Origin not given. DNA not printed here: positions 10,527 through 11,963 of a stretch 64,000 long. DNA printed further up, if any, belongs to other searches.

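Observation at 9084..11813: Candidate undescribed nucleotide/NAD-linked module: two orphan proteins, a histidine phosphatase and a P-loop kinase-CYTH fusion in one translationally coupled operon behind an NrtR-type sensor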

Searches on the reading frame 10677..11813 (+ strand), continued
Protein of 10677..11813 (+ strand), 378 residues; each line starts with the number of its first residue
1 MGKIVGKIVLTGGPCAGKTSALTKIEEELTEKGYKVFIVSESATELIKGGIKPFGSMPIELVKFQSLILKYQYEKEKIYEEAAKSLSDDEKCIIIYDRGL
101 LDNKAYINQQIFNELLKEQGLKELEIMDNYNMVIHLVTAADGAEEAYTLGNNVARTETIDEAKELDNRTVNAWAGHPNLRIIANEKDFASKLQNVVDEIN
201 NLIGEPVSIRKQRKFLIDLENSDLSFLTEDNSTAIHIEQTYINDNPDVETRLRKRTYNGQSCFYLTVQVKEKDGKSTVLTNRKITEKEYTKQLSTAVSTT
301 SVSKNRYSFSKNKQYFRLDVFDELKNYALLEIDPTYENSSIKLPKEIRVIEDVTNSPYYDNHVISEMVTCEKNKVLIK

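Call 34: search_protein_families(library=padloc, proteins=[L002:6676-7221:+, L002:7178-8395:+, L002:8392-8922:+, L002:8919-9437:+, L013:9255-9986:+, L026:9307-9954:+, L051:4694-5245:+, L033:5389-5937:+, L030:1698-2249:+, L010:268-801:+], max_evalue=0.1)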
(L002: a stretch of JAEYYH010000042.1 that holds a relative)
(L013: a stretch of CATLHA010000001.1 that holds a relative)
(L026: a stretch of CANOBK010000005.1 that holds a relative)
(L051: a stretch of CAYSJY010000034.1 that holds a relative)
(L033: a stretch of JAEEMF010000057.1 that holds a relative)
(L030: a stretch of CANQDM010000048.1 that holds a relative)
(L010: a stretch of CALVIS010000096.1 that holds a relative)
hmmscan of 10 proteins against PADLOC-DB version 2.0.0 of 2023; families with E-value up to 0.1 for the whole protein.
L002:6676-7221:+ (181 aa): 0 families

L002:7178-8395:+ (405 aa): 2 families
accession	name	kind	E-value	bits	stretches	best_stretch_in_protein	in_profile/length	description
PDLC02904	pVip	-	4.6e-11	40.7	1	11-168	10-165/262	Viperins associated with kinases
PDLC02903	pVip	-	1.2e-10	39.3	1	10-169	6-162/257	Viperins not associated with kinases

L002:8392-8922:+ (176 aa): 0 families

L002:8919-9437:+ (172 aa): 0 families

L013:9255-9986:+ (243 aa): 1 family
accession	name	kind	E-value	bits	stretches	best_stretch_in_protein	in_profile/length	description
PDLC00477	JetB1|JetB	-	0.022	13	0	172-240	79-145/189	DUF4194 domain; MukE-like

L026:9307-9954:+ (215 aa): 0 families

L051:4694-5245:+ (183 aa): 1 family
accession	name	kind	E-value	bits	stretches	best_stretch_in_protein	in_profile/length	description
PDLC03794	RTasSLATT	-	0.02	12.7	1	117-171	88-131/176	DRT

L033:5389-5937:+ (182 aa): 0 families

L030:1698-2249:+ (183 aa): 0 families

L010:268-801:+ (177 aa): 0 families

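Call 35: search_protein_families(library=ncbifam, proteins=[L002:6676-7221:+, L002:7178-8395:+, L002:8392-8922:+, L002:8919-9437:+, L026:9307-9954:+, L044:6377-7075:+, L011:11147-12124:+, L005:11090-11569:+, L005:11579-12142:+, L009:11134-11790:+], max_evalue=0.01)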
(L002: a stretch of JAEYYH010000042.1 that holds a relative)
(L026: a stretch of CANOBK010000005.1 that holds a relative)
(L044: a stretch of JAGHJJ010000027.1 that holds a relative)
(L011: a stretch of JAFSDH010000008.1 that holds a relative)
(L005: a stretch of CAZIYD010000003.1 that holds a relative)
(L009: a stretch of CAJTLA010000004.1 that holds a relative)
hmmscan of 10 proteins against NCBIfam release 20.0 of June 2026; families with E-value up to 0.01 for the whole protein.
L002:6676-7221:+ (181 aa): 3 families
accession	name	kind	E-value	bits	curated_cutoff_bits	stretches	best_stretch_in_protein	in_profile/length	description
TIGR00958.1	3a01208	subfamily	0.0023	16.3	874.6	1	3-26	510-533/711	antigen peptide transporter 2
NF005576.0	PRK07261.1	equivalog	0.0091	15.8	224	0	1-29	1-29/171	DNA topology modulation protein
NF011099.0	PRK14526.1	equivalog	0.0097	15.6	223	0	1-36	1-35/211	adenylate kinase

L002:7178-8395:+ (405 aa): 38 families (the best 25 are shown)
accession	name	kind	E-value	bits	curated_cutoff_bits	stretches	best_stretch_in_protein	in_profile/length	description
TIGR02666.1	moaA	equivalog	1e-14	54.3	284.05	1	10-107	16-121/336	GTP 3',8-cyclase MoaA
TIGR02668.1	moaA_archaeal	equivalog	2.1e-11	43.3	325.25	1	9-99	15-101/303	GTP 3',8-cyclase MoaA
TIGR04317.1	W_rSAM_matur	equivalog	1.1e-10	41.1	380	1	8-189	8-193/349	tungsten cofactor oxidoreductase radical SAM maturase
NF001199.0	PRK00164.2-1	equivalog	2.6e-10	40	231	1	8-99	16-103/308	GTP 3',8-cyclase MoaA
TIGR03977.1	rSAM_pair_HxsC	equivalog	5.3e-09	35.4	267.9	1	10-104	31-120/292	His-Xaa-Ser system radical SAM maturase HxsC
NF038283.1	viperin_w_prok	equivalog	5.3e-08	32.4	180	1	11-104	9-110/281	viperin family antiviral radical SAM protein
NF049973.1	radical_Rv1681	equivalog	7.3e-08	31.7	380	1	13-104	81-171/326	Rv1681 family radical SAM protein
TIGR03963.1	rSAM_QueE_Clost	equivalog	1.2e-07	31.6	260.1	1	12-111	27-122/219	putative 7-carboxy-7-deazaguanine synthase QueE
TIGR04311.1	rSAM_Geo_metal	subfamily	1.4e-06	27.6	400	1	8-99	7-96/423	radical SAM/SPASM family putative metalloenzyme maturase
NF045646.2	rSAM_Se_TrsS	equivalog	2e-06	26.6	490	1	5-97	87-175/441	radical SAM (seleno)protein TrsS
TIGR02495.1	NrdG2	equivalog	2.4e-06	27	131.15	1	14-145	26-160/193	anaerobic ribonucleoside-triphosphate reductase activating protein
NF050035.1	rSAM_WgK_link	exception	2.5e-06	26.7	650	1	8-79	13-82/367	radical SAM/SPASM peptide maturase WgkB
TIGR04278.1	viperin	exception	8.8e-06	24.9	450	1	11-117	66-175/347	antiviral radical SAM protein viperin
TIGR03972.1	rSAM_TYW1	equivalog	8.9e-06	25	317.95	1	54-176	120-243/297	4-demethylwyosine synthase TYW1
NF045702.1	rSAM_GDGT_ether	equivalog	1e-05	24.4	450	1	8-109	90-194/486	tetraether lipid synthase Tes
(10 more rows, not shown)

L002:8392-8922:+ (176 aa): 2 families
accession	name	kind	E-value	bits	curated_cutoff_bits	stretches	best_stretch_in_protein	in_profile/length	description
TIGR02274.1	dCTP_deam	equivalog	3.7e-28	98.4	92.8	1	2-167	1-178/180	dCTP deaminase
NF005734.0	PRK07559.1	equivalog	0.00092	18.1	283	1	2-108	11-126/368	2'-deoxycytidine 5'-triphosphate deaminase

L002:8919-9437:+ (172 aa): 4 families
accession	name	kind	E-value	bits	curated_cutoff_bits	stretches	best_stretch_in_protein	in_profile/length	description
TIGR02274.1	dCTP_deam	equivalog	2.3e-31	108.9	92.8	1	2-167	1-180/180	dCTP deaminase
NF002598.0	PRK02253.1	equivalog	2e-07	30.6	130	1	7-158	10-163/167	deoxyuridine 5'-triphosphate nucleotidohydrolase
NF005734.0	PRK07559.1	equivalog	0.00073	18.4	283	1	39-144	57-169/368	2'-deoxycytidine 5'-triphosphate deaminase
NF049851.1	WD_0964_fam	equivalog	0.0056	16.8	100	1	24-52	18-46/142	WD_0964 family protein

L026:9307-9954:+ (215 aa): 0 families

L044:6377-7075:+ (232 aa): 17 families
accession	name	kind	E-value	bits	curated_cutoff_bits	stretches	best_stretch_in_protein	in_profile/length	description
NF041951.1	phage_RstR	subfamily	4.4e-15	55.9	80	1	7-76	4-73/108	RstR family transcriptional repressor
NF052239.1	antitox_spr1629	equivalog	1.6e-10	40.7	335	1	6-69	3-66/377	spr1629 family repressor/antitoxin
NF041575.1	antitoxPezA_Strep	equivalog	3.1e-08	33.7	290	1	6-116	2-108/158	type II toxin-antitoxin system antitoxin PezA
TIGR03070.1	couple_hipB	subfamily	4.8e-08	32.8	71.65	1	4-52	1-49/58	type II toxin-antitoxin system Y4mF family antitoxin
NF047948.1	male_kill_WMK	equivalog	8.7e-08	32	300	1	4-74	161-231/300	WO male-killing family protein Wmk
TIGR03830.1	CxxCG_CxxCG_HTH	subfamily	7.3e-07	29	61.8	1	3-46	63-106/127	type II TA system antitoxin MqsA family protein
TIGR00270.2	TIGR00270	equivalog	9.2e-07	28.8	110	1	7-74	77-144/159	multiprotein bridging factor aMBF1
NF007257.0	PRK09706.1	subfamily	1e-06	28.6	101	1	1-72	1-72/135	transcriptional repressor DicA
NF007408.0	PRK09943.1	equivalog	1e-05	25.2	211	1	4-71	4-73/185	HTH-type transcriptional regulator PuuR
NF006015.0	PRK08154.1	subfamily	0.00026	20.3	204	1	4-72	29-97/314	anaerobic benzoate catabolism transcriptional regulator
NF047542.1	telomere_Tap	equivalog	0.00033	19.5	600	1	13-47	25-59/695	telomere-associated protein Tap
NF040522.1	VC1465_fam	subfamily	0.00054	20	70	1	13-42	4-33/111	VC1465 family Xer recombination activation factor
NF003162.0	PRK04140.1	equivalog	0.00059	18.9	263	1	7-62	128-183/317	transcriptional regulator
NF007271.0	PRK09726.1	equivalog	0.00091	19.2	79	1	5-55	12-62/88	type II toxin-antitoxin system antitoxin HipB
NF010465.0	PRK13890.1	equivalog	0.0017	18.4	96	1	10-65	10-65/121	conjugal transfer protein TrbA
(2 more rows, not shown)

L011:11147-12124:+ (325 aa): 0 families

L005:11090-11569:+ (159 aa): 0 families

L005:11579-12142:+ (187 aa): 22 families
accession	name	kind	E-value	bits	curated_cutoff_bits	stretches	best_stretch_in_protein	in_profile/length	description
NF006530.0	PRK08999.1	equivalog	5.7e-09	35.4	245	1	59-114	11-70/315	Nudix family hydrolase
NF006961.0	PRK09438.1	equivalog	3.1e-08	33.2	103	1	63-119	18-74/151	dihydroneopterin triphosphate diphosphatase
NF003787.0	PRK05379.1-4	equivalog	1.4e-07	30.8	449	1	60-111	214-267/346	bifunctional nicotinamide-nucleotide adenylyltransferase/Nudix hydroxylase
NF003785.0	PRK05379.1-1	equivalog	6.8e-07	28.8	418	1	46-180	196-333/347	bifunctional nicotinamide-nucleotide adenylyltransferase/Nudix hydroxylase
TIGR00586.1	mutt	equivalog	9.3e-07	28.9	97.9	1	53-113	5-68/129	8-oxo-dGTP diphosphatase MutT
NF041652.1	Nud_hyd_Dein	equivalog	3.5e-06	27.3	200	1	50-120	9-84/152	Nudix hydrolase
NF001937.0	PRK00714.1-4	equivalog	4.6e-06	26.3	139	1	56-112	10-66/161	RNA pyrophosphohydrolase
TIGR02705.1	nudix_YtkD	equivalog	4.8e-06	26.2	154.4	1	51-110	19-78/156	RNA deprotection pyrophosphohydrolase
NF008044.0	PRK10776.1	equivalog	6.7e-06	26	148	1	76-118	30-72/130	8-oxo-dGTP diphosphatase MutT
NF003786.0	PRK05379.1-2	equivalog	7.6e-06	25.3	397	1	48-111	213-277/354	bifunctional nicotinamide-nucleotide adenylyltransferase/Nudix hydroxylase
NF001938.0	PRK00714.1-5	equivalog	3.2e-05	23.3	116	1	59-109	18-77/172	RNA pyrophosphohydrolase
NF001934.0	PRK00714.1-1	equivalog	5e-05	22.8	241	1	58-113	12-67/176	RNA pyrophosphohydrolase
NF003788.0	PRK05379.1-5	equivalog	9e-05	21.9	354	1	48-109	208-270/351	bifunctional nicotinamide-nucleotide adenylyltransferase/Nudix hydroxylase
NF001936.0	PRK00714.1-3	equivalog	9.3e-05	22.3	118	1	66-107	23-65/155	RNA pyrophosphohydrolase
NF011922.0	PRK15393.1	equivalog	0.00013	21.7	152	1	57-107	41-97/182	NUDIX hydrolase YfcD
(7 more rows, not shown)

L009:11134-11790:+ (218 aa): 4 families
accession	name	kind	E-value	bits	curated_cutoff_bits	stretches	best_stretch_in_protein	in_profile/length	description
NF000491.1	chloram_CatA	equivalog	8.9e-39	133.5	270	1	2-210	2-208/208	type A chloramphenicol O-acetyltransferase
NF040638.1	CatA_like_3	equivalog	1.7e-28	99.8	275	1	4-209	5-209/212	CatA-like O-acetyltransferase, family 3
NF033155.1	CatA_like_1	equivalog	1.4e-27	97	300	1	5-213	8-206/209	CatA-like O-acetyltransferase, family 1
NF040637.1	CatA_like_2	equivalog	1.9e-11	44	250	1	4-211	3-202/203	CatA-like O-acetyltransferase, family 2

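Call 41: predict_structure(alignment_id=A1)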
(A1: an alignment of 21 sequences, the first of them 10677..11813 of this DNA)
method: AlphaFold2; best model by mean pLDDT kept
length: 378 residues; sequences in the alignment: 21
mean_pLDDT: 84.7   pTM: 0.85
mean pLDDT of the five models: 84.7, 84.4, 84.3, 83.1, 80.4
residues with pLDDT >= 90: 205; 70-90: 119; 50-70: 29; < 50: 25
segments of 3 or more residues with pLDDT < 50: 44-57, 150-153, 372-378
pLDDT, mean of each block of 10 residues (from residue 1): 91 78 93 92 47 48 86 93 93 93 90 93 94 88 64 63 88 93 79 89 76 94 93 95 87 95 94 89 94 90 95 93 87 75 93 91 77 39
secondary structure, 60 per line:
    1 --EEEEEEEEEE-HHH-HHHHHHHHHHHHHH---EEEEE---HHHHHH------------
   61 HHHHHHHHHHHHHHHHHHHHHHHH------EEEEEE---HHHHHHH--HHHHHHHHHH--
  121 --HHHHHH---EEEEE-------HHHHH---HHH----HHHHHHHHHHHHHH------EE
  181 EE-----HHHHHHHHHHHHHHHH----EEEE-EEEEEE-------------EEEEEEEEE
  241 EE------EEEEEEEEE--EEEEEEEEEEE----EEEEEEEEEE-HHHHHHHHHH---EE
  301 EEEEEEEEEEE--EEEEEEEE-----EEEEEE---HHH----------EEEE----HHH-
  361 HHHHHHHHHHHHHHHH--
elements in order: E3-12 H18-31 E35-39 H43-48 H61-84 E91-96 H100-106 H109-118 H123-128 E132-136 H144-148 H159-172 E179-182 H188-203 E208-211 E213-218 E232-242 E249-257 E260-270 E275-284 H286-295 E299-311 E314-321 E327-332 E349-352 H361-376

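Call 43: fold_search(model_id=the predicted structure, library=pdb)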
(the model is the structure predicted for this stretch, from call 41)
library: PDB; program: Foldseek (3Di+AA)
matches with E <= 10: 1327; with E <= 0.001: 178
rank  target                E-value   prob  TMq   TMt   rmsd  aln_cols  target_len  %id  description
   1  2fbl_B                4.0e-09  1.00  0.29  0.65   5.3       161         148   22  The crystal structure of the hypothetical protein NE1496 (released 2005-12-20)
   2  7z67                  1.2e-08  1.00  0.30  0.29  21.0       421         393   11  Crystal structure of the tandem kinase & triphosphate tunnel metalloenzyme domain module of the TTM1 protein from Arabid (released 2022-03-23)
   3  2fbl_A                1.3e-08  1.00  0.29  0.66   4.9       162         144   23  The crystal structure of the hypothetical protein NE1496 (released 2005-12-20)
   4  2pbr_A                4.8e-07  1.00  0.39  0.69   4.3       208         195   18  Crystal structure of thymidylate kinase (aq_969) from Aquifex Aeolicus VF5 (released 2007-10-02)
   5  1e98                  1.0e-06  1.00  0.38  0.63   4.9       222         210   15  Wild type human thymidylate kinase complexed with AZTMP and ADP (released 2001-10-05)
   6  1nn5                  1.2e-06  1.00  0.38  0.67   4.4       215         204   13  Crystal structure of human thymidylate kinase with d4TMP + AppNHp (released 2003-03-18)
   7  1e2f                  1.4e-06  1.00  0.39  0.66   4.3       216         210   14  Human thymidylate kinase complexed with thymidine monophosphate, adenosine diphosphate and a magnesium-ion (released 2001-05-17)
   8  1e2d                  2.4e-06  1.00  0.39  0.66   4.1       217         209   14  Human thymidylate kinase complexed with thymidine monophosphate, adenosine diphosphate and a magnesium-ion (released 2001-05-17)
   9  4s2e_A                2.6e-06  1.00  0.38  0.69   4.4       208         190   16  Phosphate ion bound Crystal structure of thymidylate kinase (aq_969) from Aquifex Aeolicus VF5 (released 2016-01-20)
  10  1e9d                  2.6e-06  1.00  0.38  0.64   5.7       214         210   13  Mutant human thymidylate kinase (F105Y) complexed with AZTMP and ADP (released 2001-10-11)
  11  5xbh_A                2.9e-06  1.00  0.35  0.61   5.0       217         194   16  Crystal structure of R145E mutant of thymidylate kinase (aq_969) from Aquifex Aeolicus VF5 (released 2017-06-28)
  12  4s35_B                3.3e-06  1.00  0.37  0.65   4.8       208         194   17  AMPPCP and TMP bound Crystal structure of thymidylate kinase (aq_969) from Aquifex Aeolicus VF5 (released 2016-01-27)
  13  5xb5_A                3.7e-06  1.00  0.38  0.70   4.2       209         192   17  Crystal structure of R90A mutant of thymidylate kinase (aq_969) from Aquifex Aeolicus VF5 (released 2017-06-28)
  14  1e2g                  3.7e-06  1.00  0.38  0.66   4.4       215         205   14  Human thymidylate kinase complexed with ADP, TDP and a magnesium-ion (released 2001-05-17)
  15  5xb5_B                4.1e-06  1.00  0.39  0.70   4.2       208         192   16  Crystal structure of R90A mutant of thymidylate kinase (aq_969) from Aquifex Aeolicus VF5 (released 2017-06-28)
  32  5h70_A                1.9e-05  1.00  0.38  0.64   4.7       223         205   13  Crystal structure of ADP bound dTMP kinase (st1543) from Sulfolobus Tokodaii Strain7 (released 2016-12-07)
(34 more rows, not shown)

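Call 46: find_encoding_contigs(protein=P0118, flank=6000, max_places=3)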
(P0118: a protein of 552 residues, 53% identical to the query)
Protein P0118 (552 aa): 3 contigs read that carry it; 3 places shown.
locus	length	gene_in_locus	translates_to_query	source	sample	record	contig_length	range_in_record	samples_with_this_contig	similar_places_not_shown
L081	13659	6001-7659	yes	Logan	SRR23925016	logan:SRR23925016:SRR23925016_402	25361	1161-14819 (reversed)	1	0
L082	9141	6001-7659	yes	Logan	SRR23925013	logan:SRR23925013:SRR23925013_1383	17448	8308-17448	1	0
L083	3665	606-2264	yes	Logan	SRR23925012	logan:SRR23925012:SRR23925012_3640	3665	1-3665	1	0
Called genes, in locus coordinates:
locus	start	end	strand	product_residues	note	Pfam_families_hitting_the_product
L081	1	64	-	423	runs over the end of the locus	PF13248:Zn_ribbon_3 (weak)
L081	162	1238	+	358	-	-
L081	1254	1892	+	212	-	-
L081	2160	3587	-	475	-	PF01935:DUF87, PF05872:HerA_C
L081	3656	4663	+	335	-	PF11899:DUF3419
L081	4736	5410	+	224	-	PF00293:NUDIX, PF21906:WHD_NrtR, PF19368:WHD_AraR (weak)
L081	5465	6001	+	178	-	-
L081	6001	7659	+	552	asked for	PF00300:His_Phos_1, PF13521:AAA_28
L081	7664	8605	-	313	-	-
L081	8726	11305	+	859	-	PF02739:5_3_exonuc_N, PF01367:5_3_exonuc, PF22619:DNA_polI_exo1, PF00476:DNA_pol_A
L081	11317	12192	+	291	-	PF01545:Cation_efflux, PF16916:ZT_dimer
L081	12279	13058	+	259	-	-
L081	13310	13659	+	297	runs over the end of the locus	PF01244:Peptidase_M19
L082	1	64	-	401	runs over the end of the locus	PF13248:Zn_ribbon_3 (weak)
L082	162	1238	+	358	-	-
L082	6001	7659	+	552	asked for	PF00300:His_Phos_1, PF13521:AAA_28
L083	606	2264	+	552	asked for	PF00300:His_Phos_1, PF13521:AAA_28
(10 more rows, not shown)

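Call 47: find_encoding_contigs(protein=P0090, flank=6000, max_places=3)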
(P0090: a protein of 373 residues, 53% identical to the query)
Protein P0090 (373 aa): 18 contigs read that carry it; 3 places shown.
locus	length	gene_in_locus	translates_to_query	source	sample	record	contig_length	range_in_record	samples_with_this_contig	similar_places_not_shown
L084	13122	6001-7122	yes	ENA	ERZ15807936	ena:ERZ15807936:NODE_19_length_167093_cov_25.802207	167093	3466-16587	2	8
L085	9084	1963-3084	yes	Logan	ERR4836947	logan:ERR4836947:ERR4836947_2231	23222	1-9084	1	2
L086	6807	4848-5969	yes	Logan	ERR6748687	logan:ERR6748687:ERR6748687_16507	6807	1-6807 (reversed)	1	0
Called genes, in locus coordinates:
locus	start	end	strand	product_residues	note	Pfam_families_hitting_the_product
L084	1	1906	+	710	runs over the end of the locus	PF07591:PT-HINT, PF14890:Intein_splicing (weak)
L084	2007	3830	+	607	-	PF00884:Sulfatase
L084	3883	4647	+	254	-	PF01627:Hpt (weak), PF00072:Response_reg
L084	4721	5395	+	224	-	PF00293:NUDIX, PF19368:WHD_AraR, PF21906:WHD_NrtR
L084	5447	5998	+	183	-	PF00300:His_Phos_1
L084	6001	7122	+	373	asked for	PF02223:Thymidylate_kin (weak), PF13521:AAA_28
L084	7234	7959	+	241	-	PF22435:MRM3-like_sub_bind, PF00588:SpoU_methylase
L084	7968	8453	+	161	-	PF01782:RimM, PF24986:PRC_RimM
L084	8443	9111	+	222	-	PF01746:tRNA_m1G_MT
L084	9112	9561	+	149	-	-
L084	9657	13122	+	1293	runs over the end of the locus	-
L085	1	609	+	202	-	?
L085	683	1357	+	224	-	PF00293:NUDIX, PF19368:WHD_AraR, PF21906:WHD_NrtR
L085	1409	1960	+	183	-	PF00300:His_Phos_1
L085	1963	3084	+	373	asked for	PF02223:Thymidylate_kin (weak), PF13521:AAA_28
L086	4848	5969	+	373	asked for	PF02223:Thymidylate_kin (weak), PF13521:AAA_28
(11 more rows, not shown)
